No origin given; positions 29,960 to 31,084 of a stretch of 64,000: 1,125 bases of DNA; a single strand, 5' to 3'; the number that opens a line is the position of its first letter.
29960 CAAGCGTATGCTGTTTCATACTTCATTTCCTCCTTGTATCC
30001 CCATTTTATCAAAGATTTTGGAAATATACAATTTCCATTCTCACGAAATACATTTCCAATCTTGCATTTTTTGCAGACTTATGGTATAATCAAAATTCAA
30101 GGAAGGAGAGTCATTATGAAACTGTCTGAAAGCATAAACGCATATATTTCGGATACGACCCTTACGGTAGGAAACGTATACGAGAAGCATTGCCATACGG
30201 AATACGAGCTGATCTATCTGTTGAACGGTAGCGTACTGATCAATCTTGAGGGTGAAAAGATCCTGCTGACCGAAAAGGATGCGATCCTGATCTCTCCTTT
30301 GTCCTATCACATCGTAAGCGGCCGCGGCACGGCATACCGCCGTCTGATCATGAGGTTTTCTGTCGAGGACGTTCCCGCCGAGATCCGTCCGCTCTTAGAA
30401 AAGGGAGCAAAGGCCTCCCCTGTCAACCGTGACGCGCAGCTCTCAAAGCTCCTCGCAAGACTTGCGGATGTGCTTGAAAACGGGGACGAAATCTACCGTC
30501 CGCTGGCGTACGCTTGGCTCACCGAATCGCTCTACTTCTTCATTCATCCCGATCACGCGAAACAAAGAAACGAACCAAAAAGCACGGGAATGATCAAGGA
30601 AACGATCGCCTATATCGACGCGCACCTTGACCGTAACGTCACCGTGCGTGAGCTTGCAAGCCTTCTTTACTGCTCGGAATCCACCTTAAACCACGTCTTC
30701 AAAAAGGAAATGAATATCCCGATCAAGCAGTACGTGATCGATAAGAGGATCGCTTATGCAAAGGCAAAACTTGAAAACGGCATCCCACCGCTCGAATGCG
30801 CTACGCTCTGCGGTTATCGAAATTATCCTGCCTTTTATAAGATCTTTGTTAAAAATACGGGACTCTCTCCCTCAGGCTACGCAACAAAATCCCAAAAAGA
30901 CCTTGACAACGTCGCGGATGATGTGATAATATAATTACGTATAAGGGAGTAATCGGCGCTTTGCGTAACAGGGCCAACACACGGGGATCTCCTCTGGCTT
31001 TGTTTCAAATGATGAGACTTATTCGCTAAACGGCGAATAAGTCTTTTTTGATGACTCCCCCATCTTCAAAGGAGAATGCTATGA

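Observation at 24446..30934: AraC-controlled five-gene redox operon with a split enoate-reductase-like architecture and no obvious substrate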

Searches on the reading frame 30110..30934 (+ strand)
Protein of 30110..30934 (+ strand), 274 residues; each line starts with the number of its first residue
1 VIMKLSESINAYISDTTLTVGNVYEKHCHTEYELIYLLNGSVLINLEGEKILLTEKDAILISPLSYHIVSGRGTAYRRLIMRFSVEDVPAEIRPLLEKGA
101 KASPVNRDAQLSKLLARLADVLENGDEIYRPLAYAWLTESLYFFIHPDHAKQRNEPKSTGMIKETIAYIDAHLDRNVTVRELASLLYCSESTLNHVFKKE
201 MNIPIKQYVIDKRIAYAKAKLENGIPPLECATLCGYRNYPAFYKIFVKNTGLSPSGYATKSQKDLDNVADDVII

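Call 3: search_protein_families(library=pfam, proteins=[window:30110-30934:+])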
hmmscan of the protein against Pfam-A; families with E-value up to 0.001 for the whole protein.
window:30110-30934:+ (274 aa): 4 families
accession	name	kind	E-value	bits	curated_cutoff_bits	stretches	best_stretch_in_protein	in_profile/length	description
PF12833.13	HTH_18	-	7.4e-15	55.4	33.6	1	182-258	1-78/80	Helix-turn-helix domain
PF00165.29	HTH_AraC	-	6.4e-10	39.4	26.6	1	169-208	1-40/42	Bacterial regulatory helix-turn-helix proteins, AraC family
PF02311.25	AraC_binding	-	4e-08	33.5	21.1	1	22-126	14-120/135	AraC-like ligand binding domain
PF07883.17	Cupin_2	-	6.5e-05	23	27.2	1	18-75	5-62/70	Cupin domain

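Call 4: search_protein_families(library=ncbifam, proteins=[window:30110-30934:+])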
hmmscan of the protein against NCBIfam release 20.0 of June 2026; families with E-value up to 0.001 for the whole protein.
window:30110-30934:+ (274 aa): 17 families
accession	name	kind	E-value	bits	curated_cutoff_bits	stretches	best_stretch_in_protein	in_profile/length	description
TIGR04094.1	adjacent_YSIRK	equivalog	1.5e-23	83.4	200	1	156-257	281-382/383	YSIRK-targeted surface antigen transcriptional regulator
NF007860.0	PRK10572.1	equivalog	1.3e-15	57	208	1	108-263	133-287/292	arabinose operon transcriptional regulator AraC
NF047455.1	TF_Staph_AryK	equivalog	2.2e-12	46.1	850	1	144-264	141-262/759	transcriptional regulator AryK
NF049932.1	TranspRegBtr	equivalog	2.8e-12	46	900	1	101-266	108-271/531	bacillibactin transport transcriptional regulator Btr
NF007693.0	PRK10371.1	equivalog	1.5e-11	44.1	253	1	157-264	195-303/309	transcriptional regulator MelR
NF047788.1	TransRegPocR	equivalog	1.3e-10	41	500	1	151-263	180-293/296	transcriptional regulator PocR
NF006902.0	PRK09393.1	equivalog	6e-10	38.8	425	1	157-262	217-323/327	transcriptional regulator FtrA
NF010025.2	PRK13500.1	equivalog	2.6e-07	30.5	525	1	156-263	172-280/282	HTH-type transcriptional activator RhaR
NF010027.0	PRK13502.1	equivalog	1.6e-06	27.8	384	1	162-262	178-279/282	HTH-type transcriptional activator RhaR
NF007584.0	PRK10219.1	equivalog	2e-06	28.1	174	1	161-258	6-104/107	superoxide response transcriptional regulator SoxS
TIGR02297.1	HpaA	equivalog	3.4e-06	26.5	274.65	1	167-258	193-285/287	4-hydroxyphenylacetate catabolism regulatory protein HpaA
NF052371.1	TransRegGbdRPseu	equivalog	4.6e-06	25.9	480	1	162-259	227-325/365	choline metabolism transcriptional regulator GbdR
NF041686.2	ant_diox_reg_AndR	equivalog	4.4e-05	23.2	350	1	148-256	204-316/321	anthranilate 1,2-dioxygenase regulatory protein AndR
NF033869.1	viru_reg_Rsp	equivalog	0.00016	20.3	400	1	161-262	148-250/701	AraC family transcriptional regulator Rsp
NF007633.0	PRK10296.1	equivalog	0.00017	21.2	264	1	24-260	37-274/280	transcriptional regulator ChbR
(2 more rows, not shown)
